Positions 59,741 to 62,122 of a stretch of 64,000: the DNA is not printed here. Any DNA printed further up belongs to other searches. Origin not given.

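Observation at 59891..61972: Family A DNA polymerase gene terminates after motif A - split polymerase or pseudogene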

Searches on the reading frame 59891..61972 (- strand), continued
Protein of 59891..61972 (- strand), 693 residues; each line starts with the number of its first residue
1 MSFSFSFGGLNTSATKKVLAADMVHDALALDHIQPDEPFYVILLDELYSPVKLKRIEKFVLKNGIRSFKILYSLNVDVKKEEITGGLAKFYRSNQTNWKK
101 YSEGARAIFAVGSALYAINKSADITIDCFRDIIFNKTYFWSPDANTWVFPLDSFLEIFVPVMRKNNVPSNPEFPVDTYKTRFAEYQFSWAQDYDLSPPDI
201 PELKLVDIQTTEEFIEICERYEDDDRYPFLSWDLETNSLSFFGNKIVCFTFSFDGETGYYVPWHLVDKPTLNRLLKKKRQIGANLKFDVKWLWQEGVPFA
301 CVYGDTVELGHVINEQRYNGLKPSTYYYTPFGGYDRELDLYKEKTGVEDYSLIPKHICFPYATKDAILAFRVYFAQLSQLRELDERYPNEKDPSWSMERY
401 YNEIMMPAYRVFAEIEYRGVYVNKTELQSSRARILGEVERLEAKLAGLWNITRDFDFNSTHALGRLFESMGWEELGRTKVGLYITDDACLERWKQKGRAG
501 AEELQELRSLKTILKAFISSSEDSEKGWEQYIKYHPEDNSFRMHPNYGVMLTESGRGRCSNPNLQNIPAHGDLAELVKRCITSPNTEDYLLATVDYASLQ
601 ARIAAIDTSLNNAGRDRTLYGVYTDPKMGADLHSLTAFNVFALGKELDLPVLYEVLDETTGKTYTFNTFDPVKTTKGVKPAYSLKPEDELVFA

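Call 24: find_related_loci(query=A3, collection=viral_contigs, flank=10000)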
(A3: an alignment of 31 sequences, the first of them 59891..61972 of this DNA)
Query A3 (693 aa) in viral_contigs; peptide patterns used: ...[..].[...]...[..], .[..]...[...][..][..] (x = any residue, [..] = any of these).
182 stretches matched a pattern; 91 encode a relative of the query (tblastn E <= 1e-3); the best 80 are kept; 80 distinct loci.
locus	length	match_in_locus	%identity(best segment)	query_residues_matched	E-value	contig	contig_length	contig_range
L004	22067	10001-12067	53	3-690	0e+0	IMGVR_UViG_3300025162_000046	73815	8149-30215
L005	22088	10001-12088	52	3-692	0e+0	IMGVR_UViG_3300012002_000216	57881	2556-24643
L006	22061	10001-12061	53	4-691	0e+0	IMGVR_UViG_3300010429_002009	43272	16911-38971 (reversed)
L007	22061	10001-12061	53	4-691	0e+0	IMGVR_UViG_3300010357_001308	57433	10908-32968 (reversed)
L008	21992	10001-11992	39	3-692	1e-141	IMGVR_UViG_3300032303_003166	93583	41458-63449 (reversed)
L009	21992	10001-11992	38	3-692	2e-141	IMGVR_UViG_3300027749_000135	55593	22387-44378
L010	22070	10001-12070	38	1-691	1e-140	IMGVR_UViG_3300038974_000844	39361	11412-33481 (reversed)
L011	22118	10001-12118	37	5-693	3e-137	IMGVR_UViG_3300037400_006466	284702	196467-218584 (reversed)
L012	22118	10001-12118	33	4-692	2e-111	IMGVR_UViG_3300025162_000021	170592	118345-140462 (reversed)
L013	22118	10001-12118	33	4-692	2e-111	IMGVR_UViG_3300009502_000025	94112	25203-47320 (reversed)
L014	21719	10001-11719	33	41-641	3e-97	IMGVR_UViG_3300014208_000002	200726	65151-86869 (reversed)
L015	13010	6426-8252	33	37-677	3e-95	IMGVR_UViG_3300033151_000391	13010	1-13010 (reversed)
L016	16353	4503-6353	31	56-674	1e-91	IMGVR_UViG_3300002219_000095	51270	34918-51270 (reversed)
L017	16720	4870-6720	31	56-674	3e-91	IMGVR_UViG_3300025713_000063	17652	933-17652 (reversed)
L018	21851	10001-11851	31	56-674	1e-90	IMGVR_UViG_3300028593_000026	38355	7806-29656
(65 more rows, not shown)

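Call 33: find_encoding_contigs(protein=P0028, flank=10000, max_places=3)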
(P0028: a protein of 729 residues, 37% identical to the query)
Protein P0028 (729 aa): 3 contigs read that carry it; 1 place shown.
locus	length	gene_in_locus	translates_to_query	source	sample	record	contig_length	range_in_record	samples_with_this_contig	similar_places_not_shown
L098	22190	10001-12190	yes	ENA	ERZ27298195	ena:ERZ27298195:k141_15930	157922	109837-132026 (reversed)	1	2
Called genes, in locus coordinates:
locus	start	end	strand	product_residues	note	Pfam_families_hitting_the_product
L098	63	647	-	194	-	PF23849:Phage_TTP_2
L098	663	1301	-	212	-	-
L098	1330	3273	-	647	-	-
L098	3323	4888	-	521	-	-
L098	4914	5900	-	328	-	PF00149:Metallophos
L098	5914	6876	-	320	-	PF02739:5_3_exonuc_N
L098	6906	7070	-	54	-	-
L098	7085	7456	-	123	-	-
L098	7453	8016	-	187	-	-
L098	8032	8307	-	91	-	-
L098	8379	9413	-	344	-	PF01807:Zn_ribbon_DnaG, PF08275:DNAG_N (faint), PF13155:Toprim_2 (faint)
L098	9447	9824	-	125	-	-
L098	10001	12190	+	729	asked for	PF01612:DNA_pol_A_exo1, PF00476:DNA_pol_A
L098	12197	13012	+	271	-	-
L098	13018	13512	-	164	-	-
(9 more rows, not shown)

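Call 40: find_encoding_contigs(protein=P0002, flank=10000, max_places=4)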
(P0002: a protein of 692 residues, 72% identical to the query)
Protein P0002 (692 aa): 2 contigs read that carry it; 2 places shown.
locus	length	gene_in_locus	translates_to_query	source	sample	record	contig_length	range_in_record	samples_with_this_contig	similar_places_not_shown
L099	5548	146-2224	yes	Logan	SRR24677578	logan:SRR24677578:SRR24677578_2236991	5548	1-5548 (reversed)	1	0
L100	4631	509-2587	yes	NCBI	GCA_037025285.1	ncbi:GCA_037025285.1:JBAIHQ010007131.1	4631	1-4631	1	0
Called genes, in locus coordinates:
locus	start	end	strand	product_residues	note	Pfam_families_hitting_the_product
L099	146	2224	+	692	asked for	PF01612:DNA_pol_A_exo1, PF00476:DNA_pol_A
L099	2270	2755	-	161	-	-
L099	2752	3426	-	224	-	-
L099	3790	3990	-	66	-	-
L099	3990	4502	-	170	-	-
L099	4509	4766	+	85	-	-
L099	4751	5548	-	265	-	?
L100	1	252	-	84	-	?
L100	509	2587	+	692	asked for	PF01612:DNA_pol_A_exo1, PF00476:DNA_pol_A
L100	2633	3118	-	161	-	-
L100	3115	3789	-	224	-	-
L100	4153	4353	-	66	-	-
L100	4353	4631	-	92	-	?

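Call 85: predict_structure(alignment_id=A7)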
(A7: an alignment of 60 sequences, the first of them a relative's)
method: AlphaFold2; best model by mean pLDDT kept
length: 1023 residues; sequences in the alignment: 60
mean_pLDDT: 88.3   pTM: 0.87
mean pLDDT of the five models: 88.3, 85.5, 85.3, 84.9, 84.5
residues with pLDDT >= 90: 723; 70-90: 176; 50-70: 72; < 50: 52
segments of 3 or more residues with pLDDT < 50: 1-12, 530-533, 535-542, 671-674, 676-695, 710-712
pLDDT, mean of each block of 10 residues (from residue 1): 38 61 95 94 97 97 98 96 90 94 97 97 94 90 95 96 93 96 96 94 98 98 98 94 94 98 98 98 97 97 98 95 96 95 81 70 92 98 97 94 96 96 96 96 96 95 90 83 56 71 90 93 75 46 76 95 91 77 83 96 98 91 86 82 72 66 56 46 42 48 56 64 78 81 85 88 87 93 96 92 92 90 96 96 96 96 94 93 96 98 93 98 98 93 94 97 97 97 97 98 98 98 95
secondary structure, 60 per line:
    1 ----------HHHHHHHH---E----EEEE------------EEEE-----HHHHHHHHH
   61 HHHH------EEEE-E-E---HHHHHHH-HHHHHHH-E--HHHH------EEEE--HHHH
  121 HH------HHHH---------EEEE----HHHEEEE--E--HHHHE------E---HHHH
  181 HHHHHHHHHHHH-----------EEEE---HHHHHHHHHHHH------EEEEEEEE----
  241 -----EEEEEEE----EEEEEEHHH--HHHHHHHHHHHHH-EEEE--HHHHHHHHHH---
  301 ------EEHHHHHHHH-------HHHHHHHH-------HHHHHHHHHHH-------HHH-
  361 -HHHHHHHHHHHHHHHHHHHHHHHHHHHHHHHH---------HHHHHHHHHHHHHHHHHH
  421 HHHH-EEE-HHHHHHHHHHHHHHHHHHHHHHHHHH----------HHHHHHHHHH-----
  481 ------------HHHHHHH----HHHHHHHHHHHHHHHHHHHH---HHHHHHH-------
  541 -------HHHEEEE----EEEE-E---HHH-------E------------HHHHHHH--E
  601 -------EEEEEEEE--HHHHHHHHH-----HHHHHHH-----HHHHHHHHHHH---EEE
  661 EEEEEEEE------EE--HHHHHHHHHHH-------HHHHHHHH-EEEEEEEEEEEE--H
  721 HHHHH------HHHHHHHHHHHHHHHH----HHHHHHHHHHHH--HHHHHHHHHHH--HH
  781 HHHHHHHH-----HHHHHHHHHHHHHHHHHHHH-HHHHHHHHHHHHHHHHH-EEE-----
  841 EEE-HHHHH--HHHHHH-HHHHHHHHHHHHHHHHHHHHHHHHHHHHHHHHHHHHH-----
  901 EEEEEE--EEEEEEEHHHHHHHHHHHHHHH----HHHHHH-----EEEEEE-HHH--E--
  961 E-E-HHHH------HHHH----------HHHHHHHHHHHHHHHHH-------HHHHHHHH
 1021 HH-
elements in order (helices of 4 or more, strands of 3 or more residues): H11-18 E27-30 E43-46 H52-64 E71-74 H82-88 H90-96 H101-104 E111-114 H117-122 H129-132 E142-145 E153-156 H162-165 H177-192 E204-207 H211-222 E229-236 E246-252 E257-262 H268-280 E282-285 H288-297 H309-316 H324-331 H339-349 H362-393 H403-424 E426-428 H430-455 H466-475 H493-499 H504-523 H527-533 E551-554 E559-562 H591-597 E608-615 H618-626 H632-638 H644-654 E658-668 H679-689 H697-704 E706-717 H720-725 H732-747 H752-763 H766-776 H779-788 H794-813 H815-831 E833-835 E841-843 H845-849 H852-857 H859-895 E901-906 E909-915 H916-930 H935-940 E946-951 H965-968 H975-978 H989-1005 H1013-1022

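Call 89: fold_search(model_id=the predicted structure, library=pdb)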
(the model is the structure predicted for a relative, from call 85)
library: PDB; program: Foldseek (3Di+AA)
matches with E <= 10: 821; with E <= 0.001: 229
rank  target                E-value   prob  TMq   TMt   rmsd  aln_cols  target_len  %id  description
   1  8oo6_A                7.7e-25  1.00  0.48  0.78   7.1       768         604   19  Pol I bound to extended and displaced DNA section - closed conformation (released 2023-08-09)
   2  1kfs_A                3.0e-24  1.00  0.48  0.79   5.9       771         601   19  DNA POLYMERASE I KLENOW FRAGMENT (E.C.2.7.7.7) MUTANT/DNA COMPLEX (released 1998-02-25)
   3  1d8y_A                1.7e-23  1.00  0.48  0.79   6.5       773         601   19  CRYSTAL STRUCTURE OF THE COMPLEX OF DNA POLYMERASE I KLENOW FRAGMENT WITH DNA (released 1999-12-02)
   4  1kfd                  1.5e-22  1.00  0.45  0.79   6.0       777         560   18  CRYSTAL STRUCTURES OF THE KLENOW FRAGMENT OF DNA POLYMERASE I COMPLEXED WITH DEOXYNUCLEOSIDE TRIPHOSPHATE AND PYROPHOSPH (released 1994-06-22)
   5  2hhq_A                1.7e-22  1.00  0.49  0.83   5.5       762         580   16  O6-methyl-guanine:T pair in the polymerase-10 basepair position (released 2006-12-12)
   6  3po4_A                2.5e-22  1.00  0.45  0.83   4.8       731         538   16  Structure of a mutant of the large fragment of DNA polymerase I from Thermus aquaticus in complex with a blunt-ended D (released 2011-06-15)
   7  1kln_A                2.6e-22  1.00  0.46  0.75   7.3       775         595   19  DNA POLYMERASE I KLENOW FRAGMENT (E.C.2.7.7.7) MUTANT/DNA COMPLEX (released 1994-11-30)
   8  2xo7_A                4.3e-22  1.00  0.48  0.82   5.9       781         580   16  Crystal structure of a dA:O-allylhydroxylamine-dC basepair in complex with fragment DNA polymerase I from Bacillus ste (released 2010-09-15)
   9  4ds4_A                4.5e-22  1.00  0.49  0.84   4.8       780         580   16  Ternary complex of Bacillus DNA Polymerase I Large Fragment, DNA duplex, and rCTP in presence of Mn2+ (released 2012-06-06)
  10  1xwl                  4.8e-22  1.00  0.47  0.79   7.0       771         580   15  BACILLUS STEAROTHERMOPHILUS (NEWLY IDENTIFIED STRAIN AS YET UNNAMED) DNA POLYMERASE FRAGMENT (released 1999-01-13)
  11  3eyz_A                5.2e-22  1.00  0.49  0.83   5.6       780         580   15  Cocrystal structure of Bacillus fragment DNA polymerase I with duplex DNA (open form) (released 2009-11-10)
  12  4dqq_A                6.0e-22  1.00  0.48  0.81   5.8       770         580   16  Ternary complex of Bacillus DNA Polymerase I Large Fragment E658A, DNA duplex, and rCTP (paired with dG of template) i (released 2012-06-06)
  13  4ez9_A                6.3e-22  1.00  0.48  0.82   5.9       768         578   16  Bacillus DNA Polymerase I Large Fragment Complex 2 (released 2013-07-24)
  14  1u45_A                7.2e-22  1.00  0.48  0.81   5.8       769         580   16  8oxoguanine at the pre-insertion site of the polymerase active site (released 2004-09-14)
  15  9d6n_B                8.0e-22  1.00  0.48  0.74   6.7       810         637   13  Loop-Deleted DNA Polymerase Theta in Complex with a dsDNA Overhang and an Allostertic Inhibitor (released 2025-08-20)
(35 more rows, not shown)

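Call 98: predict_structure(alignment_id=A3)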
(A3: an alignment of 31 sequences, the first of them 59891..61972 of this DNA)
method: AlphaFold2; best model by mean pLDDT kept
length: 693 residues; sequences in the alignment: 31
mean_pLDDT: 84.4   pTM: 0.75
mean pLDDT of the five models: 84.4, 84.1, 81.7, 81.6, 80.2
residues with pLDDT >= 90: 371; 70-90: 211; 50-70: 67; < 50: 44
segments of 3 or more residues with pLDDT < 50: 1-13, 552-559, 629-650
pLDDT, mean of each block of 10 residues (from residue 1): 34 55 87 93 94 94 96 90 81 91 94 92 87 88 94 88 59 84 95 90 97 98 96 90 89 98 98 98 92 94 95 85 93 92 89 94 98 96 92 92 92 86 93 95 94 90 94 92 91 91 93 91 87 87 73 46 73 85 78 59 54 59 52 42 45 75 81 87 84 68
secondary structure, 60 per line:
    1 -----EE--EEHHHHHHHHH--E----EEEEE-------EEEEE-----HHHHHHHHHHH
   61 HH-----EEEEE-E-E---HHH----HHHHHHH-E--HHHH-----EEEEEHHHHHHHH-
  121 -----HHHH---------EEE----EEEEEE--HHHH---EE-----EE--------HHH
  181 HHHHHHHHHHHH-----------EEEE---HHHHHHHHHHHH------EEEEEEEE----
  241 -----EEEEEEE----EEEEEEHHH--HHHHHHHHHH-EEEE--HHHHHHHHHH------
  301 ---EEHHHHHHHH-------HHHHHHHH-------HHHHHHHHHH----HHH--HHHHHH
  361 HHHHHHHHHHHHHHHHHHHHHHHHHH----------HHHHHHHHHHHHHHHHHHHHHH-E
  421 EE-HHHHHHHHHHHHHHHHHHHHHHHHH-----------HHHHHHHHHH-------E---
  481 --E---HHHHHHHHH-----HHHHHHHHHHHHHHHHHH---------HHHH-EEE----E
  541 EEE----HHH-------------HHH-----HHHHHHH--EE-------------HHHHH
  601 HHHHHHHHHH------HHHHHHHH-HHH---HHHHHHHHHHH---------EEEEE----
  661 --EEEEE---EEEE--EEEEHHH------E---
elements in order (helices of 4 or more, strands of 3 or more residues): H12-20 E28-32 E40-44 H50-62 E68-72 H87-93 H98-101 E107-111 H112-119 H126-129 E139-141 E146-151 H154-157 H178-192 E204-207 H211-222 E229-236 E246-252 E257-262 H268-277 E279-282 H285-294 H306-313 H321-328 H336-345 H355-386 H397-418 E420-422 H424-448 H460-469 H487-495 H501-518 H528-531 E533-535 E540-543 H572-578 H596-610 H617-624 H632-642 E652-656 E663-667 E671-674 E677-680

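Call 99: search_solved_structures(query=A3, max_evalue=1)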
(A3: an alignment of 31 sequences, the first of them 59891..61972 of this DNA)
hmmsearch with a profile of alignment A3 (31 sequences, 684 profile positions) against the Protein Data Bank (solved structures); distinct sequences matched with E-value up to 1: 80 (the best 60 are shown).
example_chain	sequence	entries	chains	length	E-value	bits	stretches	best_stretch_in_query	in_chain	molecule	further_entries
8oo6_A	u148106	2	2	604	1.6e-31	112.6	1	201-635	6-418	DNA polymerase I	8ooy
1d9d_A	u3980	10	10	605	1.6e-31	112.6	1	202-635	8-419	DNA POLYMERASE I | PROTEIN (DNA POLYMERASE I KLENOW FRAGMENT (E.C.2.7.7.7)) | PROTEIN (DNA POLYMERASE I-KLENOW FRAGMENT (E.C.2.7.7.7))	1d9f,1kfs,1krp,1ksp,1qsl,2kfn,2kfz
1dpi_A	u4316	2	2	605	1.6e-31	112.6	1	202-635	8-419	DNA POLYMERASE I KLENOW FRAGMENT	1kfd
1kln_A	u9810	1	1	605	5.2e-30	107.6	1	202-635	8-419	PROTEIN (DNA POLYMERASE I KLENOW FRAGMENT (E.C.2.7.7.7))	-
1d8y_A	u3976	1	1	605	1.1e-28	103.3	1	202-635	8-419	DNA POLYMERASE I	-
4uqg_A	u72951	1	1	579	5e-28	101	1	397-637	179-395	DNA POLYMERASE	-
2xo7_A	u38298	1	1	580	5e-28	101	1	397-637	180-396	DNA POLYMERASE I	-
2xy7_A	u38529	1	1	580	5e-28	101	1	397-637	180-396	DNA POLYMERASE I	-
2xy6_A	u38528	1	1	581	5e-28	101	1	397-637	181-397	DNA POLYMERASE I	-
2xy5_A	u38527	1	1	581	5e-28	101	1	397-637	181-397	DNA POLYMERASE I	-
2y1i_A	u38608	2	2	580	5.7e-28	100.9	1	397-638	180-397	DNA POLYMERASE I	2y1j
4b9l_A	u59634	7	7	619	5.8e-28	100.8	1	397-637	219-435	DNA POLYMERASE I | DNA POLYMERASE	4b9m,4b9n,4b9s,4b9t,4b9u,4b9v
6mu4_A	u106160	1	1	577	6.2e-28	100.7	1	397-637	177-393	DNA polymerase I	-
6dsu_A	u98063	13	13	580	6.3e-28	100.7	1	397-637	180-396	DNA polymerase I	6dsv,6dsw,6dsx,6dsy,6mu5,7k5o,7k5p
3eyz_A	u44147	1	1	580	1.3e-27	99.7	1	397-638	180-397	DNA polymerase I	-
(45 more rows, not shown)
